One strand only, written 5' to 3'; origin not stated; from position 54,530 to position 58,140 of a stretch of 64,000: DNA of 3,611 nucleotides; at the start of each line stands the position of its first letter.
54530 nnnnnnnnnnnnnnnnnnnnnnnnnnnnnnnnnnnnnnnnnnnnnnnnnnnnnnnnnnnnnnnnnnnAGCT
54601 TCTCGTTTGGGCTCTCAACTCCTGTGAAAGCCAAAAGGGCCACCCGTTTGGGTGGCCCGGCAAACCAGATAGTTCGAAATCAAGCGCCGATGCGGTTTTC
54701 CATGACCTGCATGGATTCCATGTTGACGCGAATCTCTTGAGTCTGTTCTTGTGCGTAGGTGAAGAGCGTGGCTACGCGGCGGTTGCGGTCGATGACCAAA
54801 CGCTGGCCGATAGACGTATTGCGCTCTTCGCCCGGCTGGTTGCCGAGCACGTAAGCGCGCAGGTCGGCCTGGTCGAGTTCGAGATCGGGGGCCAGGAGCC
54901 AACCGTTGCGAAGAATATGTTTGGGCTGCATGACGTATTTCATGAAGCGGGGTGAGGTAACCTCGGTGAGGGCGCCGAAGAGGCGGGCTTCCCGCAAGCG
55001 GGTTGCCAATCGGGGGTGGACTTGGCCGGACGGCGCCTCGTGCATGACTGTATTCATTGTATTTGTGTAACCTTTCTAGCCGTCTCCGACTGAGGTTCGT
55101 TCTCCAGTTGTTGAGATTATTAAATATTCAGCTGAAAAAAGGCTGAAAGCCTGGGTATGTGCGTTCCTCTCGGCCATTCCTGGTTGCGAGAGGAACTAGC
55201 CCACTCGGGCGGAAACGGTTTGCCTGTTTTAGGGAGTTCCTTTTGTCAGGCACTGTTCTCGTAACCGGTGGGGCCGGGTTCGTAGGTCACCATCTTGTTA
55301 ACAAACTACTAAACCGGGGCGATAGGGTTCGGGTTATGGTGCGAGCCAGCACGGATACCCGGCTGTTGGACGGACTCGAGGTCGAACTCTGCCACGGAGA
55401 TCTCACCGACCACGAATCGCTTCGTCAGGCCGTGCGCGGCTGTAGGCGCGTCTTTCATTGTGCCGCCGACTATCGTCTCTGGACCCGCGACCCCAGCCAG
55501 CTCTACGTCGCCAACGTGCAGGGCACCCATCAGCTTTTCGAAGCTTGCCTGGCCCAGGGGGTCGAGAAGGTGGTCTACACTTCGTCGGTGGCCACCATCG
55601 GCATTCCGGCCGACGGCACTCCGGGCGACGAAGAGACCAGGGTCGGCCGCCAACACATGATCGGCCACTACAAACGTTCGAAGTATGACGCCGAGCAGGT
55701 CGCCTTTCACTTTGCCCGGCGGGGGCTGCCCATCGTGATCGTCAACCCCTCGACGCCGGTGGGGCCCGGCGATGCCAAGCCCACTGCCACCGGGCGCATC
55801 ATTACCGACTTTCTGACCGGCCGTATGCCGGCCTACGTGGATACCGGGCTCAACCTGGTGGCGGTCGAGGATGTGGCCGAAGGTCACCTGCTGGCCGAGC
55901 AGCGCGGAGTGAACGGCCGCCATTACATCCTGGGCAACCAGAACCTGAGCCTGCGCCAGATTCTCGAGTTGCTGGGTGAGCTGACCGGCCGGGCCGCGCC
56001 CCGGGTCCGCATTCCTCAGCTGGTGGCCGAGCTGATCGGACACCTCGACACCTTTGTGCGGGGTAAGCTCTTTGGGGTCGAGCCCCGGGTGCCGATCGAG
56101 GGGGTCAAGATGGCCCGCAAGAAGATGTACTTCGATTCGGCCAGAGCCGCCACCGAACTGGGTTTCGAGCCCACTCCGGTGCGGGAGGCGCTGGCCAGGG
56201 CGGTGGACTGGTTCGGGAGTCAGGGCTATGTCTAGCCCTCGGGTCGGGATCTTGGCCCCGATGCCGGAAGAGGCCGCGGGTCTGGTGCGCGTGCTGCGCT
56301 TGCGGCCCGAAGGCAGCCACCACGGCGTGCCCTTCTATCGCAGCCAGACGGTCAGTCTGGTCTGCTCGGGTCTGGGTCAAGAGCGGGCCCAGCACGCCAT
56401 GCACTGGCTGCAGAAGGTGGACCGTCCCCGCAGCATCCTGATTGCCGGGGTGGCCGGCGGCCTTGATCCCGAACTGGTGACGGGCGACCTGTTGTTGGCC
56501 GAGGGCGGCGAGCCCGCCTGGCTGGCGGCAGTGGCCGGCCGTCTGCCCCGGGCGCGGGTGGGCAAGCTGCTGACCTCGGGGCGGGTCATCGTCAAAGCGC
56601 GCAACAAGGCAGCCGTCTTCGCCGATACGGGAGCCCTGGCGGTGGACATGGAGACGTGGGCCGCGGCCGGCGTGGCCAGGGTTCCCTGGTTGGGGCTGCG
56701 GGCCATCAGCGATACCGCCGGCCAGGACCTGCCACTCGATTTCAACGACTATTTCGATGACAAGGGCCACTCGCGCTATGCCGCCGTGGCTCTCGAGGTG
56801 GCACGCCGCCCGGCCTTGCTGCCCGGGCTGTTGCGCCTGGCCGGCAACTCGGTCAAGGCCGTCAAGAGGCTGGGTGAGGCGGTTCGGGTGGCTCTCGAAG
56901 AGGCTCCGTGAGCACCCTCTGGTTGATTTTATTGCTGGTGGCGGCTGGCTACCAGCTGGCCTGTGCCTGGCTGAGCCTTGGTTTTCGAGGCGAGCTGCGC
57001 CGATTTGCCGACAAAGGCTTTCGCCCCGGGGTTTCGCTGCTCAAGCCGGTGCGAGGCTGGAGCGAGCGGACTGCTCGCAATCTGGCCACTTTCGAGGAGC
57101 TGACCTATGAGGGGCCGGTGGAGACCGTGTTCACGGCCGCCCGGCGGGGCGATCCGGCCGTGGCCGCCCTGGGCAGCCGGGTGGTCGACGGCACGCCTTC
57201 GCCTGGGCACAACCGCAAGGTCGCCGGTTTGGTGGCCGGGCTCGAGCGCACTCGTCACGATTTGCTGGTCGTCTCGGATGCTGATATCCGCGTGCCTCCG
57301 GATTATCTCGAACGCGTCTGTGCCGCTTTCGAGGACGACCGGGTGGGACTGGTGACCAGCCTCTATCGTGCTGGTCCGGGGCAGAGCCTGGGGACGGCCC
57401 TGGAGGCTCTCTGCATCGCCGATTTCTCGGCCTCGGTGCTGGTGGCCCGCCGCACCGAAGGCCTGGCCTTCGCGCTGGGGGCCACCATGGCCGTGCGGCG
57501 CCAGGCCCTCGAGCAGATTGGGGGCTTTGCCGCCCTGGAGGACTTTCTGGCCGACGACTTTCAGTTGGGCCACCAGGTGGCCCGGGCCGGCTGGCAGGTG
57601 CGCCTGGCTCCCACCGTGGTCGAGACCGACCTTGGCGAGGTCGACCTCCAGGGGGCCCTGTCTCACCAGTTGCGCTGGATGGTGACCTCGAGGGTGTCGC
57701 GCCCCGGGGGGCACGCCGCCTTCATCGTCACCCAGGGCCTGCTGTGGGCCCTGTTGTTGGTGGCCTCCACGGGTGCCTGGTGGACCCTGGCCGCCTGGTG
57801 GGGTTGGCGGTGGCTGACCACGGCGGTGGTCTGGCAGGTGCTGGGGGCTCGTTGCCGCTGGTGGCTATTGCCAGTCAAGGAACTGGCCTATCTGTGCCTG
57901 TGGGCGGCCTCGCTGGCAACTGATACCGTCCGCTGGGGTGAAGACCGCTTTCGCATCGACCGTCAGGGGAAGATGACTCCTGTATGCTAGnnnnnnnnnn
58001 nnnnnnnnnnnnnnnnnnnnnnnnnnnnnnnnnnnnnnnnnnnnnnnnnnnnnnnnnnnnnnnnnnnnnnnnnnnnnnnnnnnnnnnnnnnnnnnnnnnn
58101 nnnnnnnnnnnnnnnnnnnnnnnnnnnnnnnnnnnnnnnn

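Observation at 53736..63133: Fragmented hopanoid locus: HpnC/D-type synthase, hpnA-hpnG-hpnI operon and hpnH, with a beta-lactamase/DUF1343 fusion inserted and no cyclase in view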

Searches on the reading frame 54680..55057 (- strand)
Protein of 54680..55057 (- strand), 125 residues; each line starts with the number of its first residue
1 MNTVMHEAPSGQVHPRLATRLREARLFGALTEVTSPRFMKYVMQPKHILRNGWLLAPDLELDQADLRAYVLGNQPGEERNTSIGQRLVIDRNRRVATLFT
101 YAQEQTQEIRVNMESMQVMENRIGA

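Call 3: search_protein_families(library=ncbifam, proteins=[window:54680-55057:-], max_evalue=0.001)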
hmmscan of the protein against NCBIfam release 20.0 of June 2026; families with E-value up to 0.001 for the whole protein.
window:54680-55057:- (125 aa): 0 families

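Call 4: search_protein_families(library=pfam, proteins=[window:54680-55057:-], max_evalue=0.001)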
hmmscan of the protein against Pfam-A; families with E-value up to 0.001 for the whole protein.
window:54680-55057:- (125 aa): 0 families

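Call 37: search_protein_families(library=pfam, proteins=[window:54680-55057:-], max_evalue=0.01)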
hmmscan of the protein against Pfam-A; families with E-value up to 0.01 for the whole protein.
window:54680-55057:- (125 aa): 0 families

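Call 64: search_protein_representatives(protein=window:54680-55057:-)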
Query: 125 residues. Proteins with E-value up to 0.001 (for the whole library): 25; up to 1e-10: 12; up to 1e-30: 1. The best 25 are listed.
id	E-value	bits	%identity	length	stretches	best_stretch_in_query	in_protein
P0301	1.1e-34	135.3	63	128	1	9-124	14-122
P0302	2.6e-24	101.8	50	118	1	10-122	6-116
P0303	7.4e-24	100.4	46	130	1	11-123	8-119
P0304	2.5e-23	98.7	54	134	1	6-114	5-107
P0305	5.5e-20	87.9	42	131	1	6-125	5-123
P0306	1.4e-18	83.4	36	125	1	10-121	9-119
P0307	2.9e-18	82.4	41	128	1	10-121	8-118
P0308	1.2e-17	80.4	43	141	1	8-122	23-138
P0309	1.7e-15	73.4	28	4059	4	41-67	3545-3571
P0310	3.1e-14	69.4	39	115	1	10-123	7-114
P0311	2.2e-13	66.7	43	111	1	11-123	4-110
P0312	2.3e-12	63.4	36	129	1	11-122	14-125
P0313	2.8e-08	50.2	39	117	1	10-123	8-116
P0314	2.4e-07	47.2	33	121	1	5-122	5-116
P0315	1.9e-06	44.3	37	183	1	10-122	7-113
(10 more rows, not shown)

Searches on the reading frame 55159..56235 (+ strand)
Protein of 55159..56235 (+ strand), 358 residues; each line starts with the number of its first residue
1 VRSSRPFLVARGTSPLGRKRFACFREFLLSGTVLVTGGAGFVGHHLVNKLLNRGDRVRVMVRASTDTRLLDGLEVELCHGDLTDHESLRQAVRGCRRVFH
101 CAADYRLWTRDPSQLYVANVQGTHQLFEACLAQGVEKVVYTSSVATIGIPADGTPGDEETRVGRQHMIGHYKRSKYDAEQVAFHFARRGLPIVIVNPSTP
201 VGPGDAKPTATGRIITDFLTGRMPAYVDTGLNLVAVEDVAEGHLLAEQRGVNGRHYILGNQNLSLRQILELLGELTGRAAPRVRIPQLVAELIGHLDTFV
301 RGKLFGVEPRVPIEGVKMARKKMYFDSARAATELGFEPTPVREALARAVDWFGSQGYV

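Call 3: search_protein_families(library=ncbifam, proteins=[window:55159-56235:+], max_evalue=0.001)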
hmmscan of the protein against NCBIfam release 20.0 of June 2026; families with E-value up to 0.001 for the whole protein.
window:55159-56235:+ (358 aa): 34 families (the best 25 are shown)
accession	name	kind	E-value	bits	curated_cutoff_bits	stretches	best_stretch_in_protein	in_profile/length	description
TIGR03466.1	HpnA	hypoth_equivalog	7.3e-137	455.6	367.65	1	32-358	2-327/327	hopanoid-associated sugar epimerase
NF052578.1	StrlDmthSdmBMthl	equivalog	6.7e-76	256.1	600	1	32-358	2-328/328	sterol demethylase protein SdmB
NF042422.1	oxyalk_red_OleD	equivalog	4.7e-32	111.6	580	1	33-298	3-272/329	2-alkyl-3-oxoalkanoate reductase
NF042423.1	oxyalk_red_Shew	equivalog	3.7e-29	101.8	580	1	32-338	10-320/331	2-alkyl-3-oxoalkanoate reductase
TIGR04180.1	EDH_00030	hypoth_equivalog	1.2e-23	83.7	475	1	33-243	1-221/297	NAD-dependent 4,6-dehydratase LegB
TIGR01179.1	galE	equivalog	5.2e-20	71.5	262.3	1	33-185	2-159/332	UDP-glucose 4-epimerase GalE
TIGR01746.1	Thioester-redct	subfamily_domain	6.8e-18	65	213.35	1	32-223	1-218/371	thioester reductase domain-containing protein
NF005539.0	PRK07201.1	equivalog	2.6e-15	56.2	549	1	33-203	3-180/657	SDR family oxidoreductase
NF041293.1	G6PDh_Azf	equivalog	1.4e-14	54.1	400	1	32-148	4-120/252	NAD-dependent glucose-6-phosphate dehydrogenase Azf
TIGR01181.1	dTDP_gluc_dehyt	equivalog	6.9e-14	51.6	365.1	1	33-352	2-311/321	dTDP-glucose 4,6-dehydratase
NF043036.1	ErythonDh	equivalog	2.1e-12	46.9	325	1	33-233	3-219/321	D-erythronate dehydrogenase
NF058621.1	DiazavRedAvaA7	equivalog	5.1e-12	46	400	1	33-304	3-276/304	3-diazoavenalumate denitrifying reductase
TIGR02197.1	heptose_epim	equivalog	1.4e-11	44.2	274.6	1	33-157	1-128/316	ADP-glyceromanno-heptose 6-epimerase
NF038078.1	NRPS_MxcG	equivalog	6.9e-11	40.2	2300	2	90-205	1165-1279/1442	myxochelin non-ribosomal peptide synthetase MxcG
TIGR03589.1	PseB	equivalog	4.5e-10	39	407.75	1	31-142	5-124/324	UDP-N-acetylglucosamine 4,6-dehydratase (inverting)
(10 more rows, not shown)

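Call 4: search_protein_families(library=pfam, proteins=[window:55159-56235:+], max_evalue=0.001)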
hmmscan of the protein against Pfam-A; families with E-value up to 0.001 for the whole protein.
window:55159-56235:+ (358 aa): 9 families
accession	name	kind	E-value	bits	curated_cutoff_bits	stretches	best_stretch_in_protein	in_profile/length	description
PF01370.27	Epimerase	-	7.7e-40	137.2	20.9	1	33-259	1-240/240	NAD dependent epimerase/dehydratase family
PF01073.25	3Beta_HSD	-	5.1e-26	91.8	22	1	34-184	1-159/280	3-beta hydroxysteroid dehydrogenase/isomerase family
PF07993.18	NAD_binding_4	-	1.4e-20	74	20.1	1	35-215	1-217/258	Male sterility protein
PF13460.12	NAD_binding_10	-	1.1e-19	71.5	27.2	1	37-199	1-145/184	NAD(P)H-binding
PF16363.11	GDP_Man_Dehyd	-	1.2e-17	64.8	27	1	34-270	1-260/332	GDP-mannose 4,6 dehydratase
PF05368.20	NmrA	-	2e-15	57.6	27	1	31-143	3-107/298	NmrA-like family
PF02719.21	Polysacc_synt_2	-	2.3e-09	37.3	20.2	1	33-143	1-128/293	Polysaccharide biosynthesis protein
PF08659.16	KR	-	1.1e-07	32.4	22.6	1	31-147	1-140/180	KR domain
PF04321.23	RmlD_sub_bind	-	1.3e-07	31.4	27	1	32-180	2-134/287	RmlD substrate binding domain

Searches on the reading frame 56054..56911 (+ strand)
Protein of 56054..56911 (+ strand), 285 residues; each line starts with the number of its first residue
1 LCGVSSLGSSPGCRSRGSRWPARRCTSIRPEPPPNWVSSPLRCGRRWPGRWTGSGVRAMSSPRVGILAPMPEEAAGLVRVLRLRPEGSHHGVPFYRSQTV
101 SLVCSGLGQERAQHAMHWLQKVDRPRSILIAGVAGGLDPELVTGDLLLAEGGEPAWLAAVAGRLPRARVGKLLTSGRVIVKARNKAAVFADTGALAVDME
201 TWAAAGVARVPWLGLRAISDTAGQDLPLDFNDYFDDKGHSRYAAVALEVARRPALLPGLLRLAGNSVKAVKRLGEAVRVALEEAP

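Call 3: search_protein_families(library=ncbifam, proteins=[window:56054-56911:+], max_evalue=0.001)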
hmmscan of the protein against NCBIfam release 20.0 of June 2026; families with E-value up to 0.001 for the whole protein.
window:56054-56911:+ (285 aa): 7 families
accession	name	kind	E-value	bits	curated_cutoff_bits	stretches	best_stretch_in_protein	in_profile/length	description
TIGR03468.1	HpnG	hypoth_equivalog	1.8e-31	109.4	187.1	1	97-275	19-211/212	hopanoid-associated phosphorylase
NF005476.0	PRK07077.1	equivalog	7.2e-22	77.8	215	1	100-283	30-233/243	phosphorylase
NF004079.0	PRK05584.1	equivalog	4.4e-17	62.4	169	2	63-150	2-93/232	5'-methylthioadenosine/adenosylhomocysteine nucleosidase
TIGR03664.1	fut_nucase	equivalog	1.5e-10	41.2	124.7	1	66-150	3-87/228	futalosine hydrolase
TIGR01704.1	MTA_SAH-Nsdase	equivalog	1.7e-07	31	73.8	0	192-236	166-213/229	5'-methylthioadenosine/S-adenosylhomocysteine nucleosidase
NF011286.0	PRK14697.1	equivalog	9.3e-07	28.6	260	0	63-149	3-93/233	bifunctional 5'-methylthioadenosine/S-adenosylhomocysteine nucleosidase/phosphatase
NF005213.0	PRK06698.1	equivalog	1e-05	24.5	768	0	63-149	3-93/459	bifunctional 5'-methylthioadenosine/S-adenosylhomocysteine nucleosidase/phosphatase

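Call 4: search_protein_families(library=pfam, proteins=[window:56054-56911:+], max_evalue=0.001)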
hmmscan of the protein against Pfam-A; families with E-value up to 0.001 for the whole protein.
window:56054-56911:+ (285 aa): 1 family
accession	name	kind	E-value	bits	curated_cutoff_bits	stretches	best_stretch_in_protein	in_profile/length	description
PF01048.26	PNP_UDP_1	-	3.2e-22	79.5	25.1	2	63-150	1-95/233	Phosphorylase superfamily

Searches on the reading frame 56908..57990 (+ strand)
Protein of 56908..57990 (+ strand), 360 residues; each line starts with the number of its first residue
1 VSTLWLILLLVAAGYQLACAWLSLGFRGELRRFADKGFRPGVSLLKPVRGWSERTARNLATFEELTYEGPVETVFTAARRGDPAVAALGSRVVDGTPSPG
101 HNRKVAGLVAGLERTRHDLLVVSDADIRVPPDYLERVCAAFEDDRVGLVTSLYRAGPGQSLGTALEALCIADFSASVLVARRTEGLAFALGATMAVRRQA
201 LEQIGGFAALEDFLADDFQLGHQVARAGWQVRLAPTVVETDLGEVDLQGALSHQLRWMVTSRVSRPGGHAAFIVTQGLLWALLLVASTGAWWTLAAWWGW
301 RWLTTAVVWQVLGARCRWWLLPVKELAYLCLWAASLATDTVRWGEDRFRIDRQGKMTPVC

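Call 3: search_protein_families(library=ncbifam, proteins=[window:56908-57990:+], max_evalue=0.001)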
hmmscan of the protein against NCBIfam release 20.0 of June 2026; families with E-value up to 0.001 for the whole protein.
window:56908-57990:+ (360 aa): 5 families
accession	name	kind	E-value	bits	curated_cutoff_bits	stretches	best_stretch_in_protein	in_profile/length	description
TIGR03472.1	HpnI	equivalog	1.9e-87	293.5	310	1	3-358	6-372/373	bacteriohopanetetrol glucosamine biosynthesis glycosyltransferase HpnI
TIGR03469.1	HpnB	hypoth_equivalog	5.4e-09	35.5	379.25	1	91-237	106-259/386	hopene-associated glycosyltransferase HpnB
TIGR03965.1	mycofact_glyco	equivalog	9.5e-08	31.3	280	1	100-236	138-275/467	mycofactocin biosynthesis glycosyltransferase MftF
TIGR03937.1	PgaC_IcaA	equivalog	2.3e-07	30.1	422.3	1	104-299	113-309/407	poly-beta-1,6-N-acetyl-D-glucosamine synthase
TIGR04283.1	glyco_like_mftF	equivalog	0.00021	21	182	1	107-258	63-202/221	TIGR04283 family arsenosugar biosynthesis glycosyltransferase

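Call 4: search_protein_families(library=pfam, proteins=[window:56908-57990:+], max_evalue=0.001)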
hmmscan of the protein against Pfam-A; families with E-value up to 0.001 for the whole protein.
window:56908-57990:+ (360 aa): 5 families
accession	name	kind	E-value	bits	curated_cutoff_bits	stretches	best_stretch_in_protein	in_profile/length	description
PF13506.12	Glyco_transf_21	-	2.3e-49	167.7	21.7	1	92-258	6-173/174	Glycosyl transferase family 21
PF13641.12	Glyco_tranf_2_3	-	3.6e-20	73.4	27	1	91-259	61-229/230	Glycosyltransferase like family 2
PF13632.12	Glyco_trans_2_3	-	1.4e-18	67.8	27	1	121-309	3-183/198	Glycosyl transferase family group 2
PF00535.33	Glycos_transf_2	-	9.3e-08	32.6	23.3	1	102-204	64-167/168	Glycosyl transferase family 2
PF12804.13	NTP_transf_3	-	0.00033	21.3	27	1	72-171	40-139/160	MobA-like NTP transferase domain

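Call 19: find_related_loci(query=window:56908-57990:+, collection=genome_contigs, flank=10000)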
Query window:56908-57990:+ (360 aa) in genome_contigs; peptide patterns used: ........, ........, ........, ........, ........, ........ (x = any residue, [..] = any of these).
212 stretches matched a pattern; 2 encode a relative of the query (tblastn E <= 1e-3); 2 distinct loci.
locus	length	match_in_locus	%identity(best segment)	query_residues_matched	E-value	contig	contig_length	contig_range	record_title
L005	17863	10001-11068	62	1-359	7e-129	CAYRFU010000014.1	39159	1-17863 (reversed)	MAG TPA_asm: uncultured Burkholderiales bacterium isolate SRP141376_co3_146 genome assembly, contig: NODE_2574_length_39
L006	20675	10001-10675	27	36-257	1e-12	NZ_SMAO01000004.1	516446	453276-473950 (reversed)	Thiobaca trueperi strain DSM 13587 Ga0244666_104, whole genome shotgun sequence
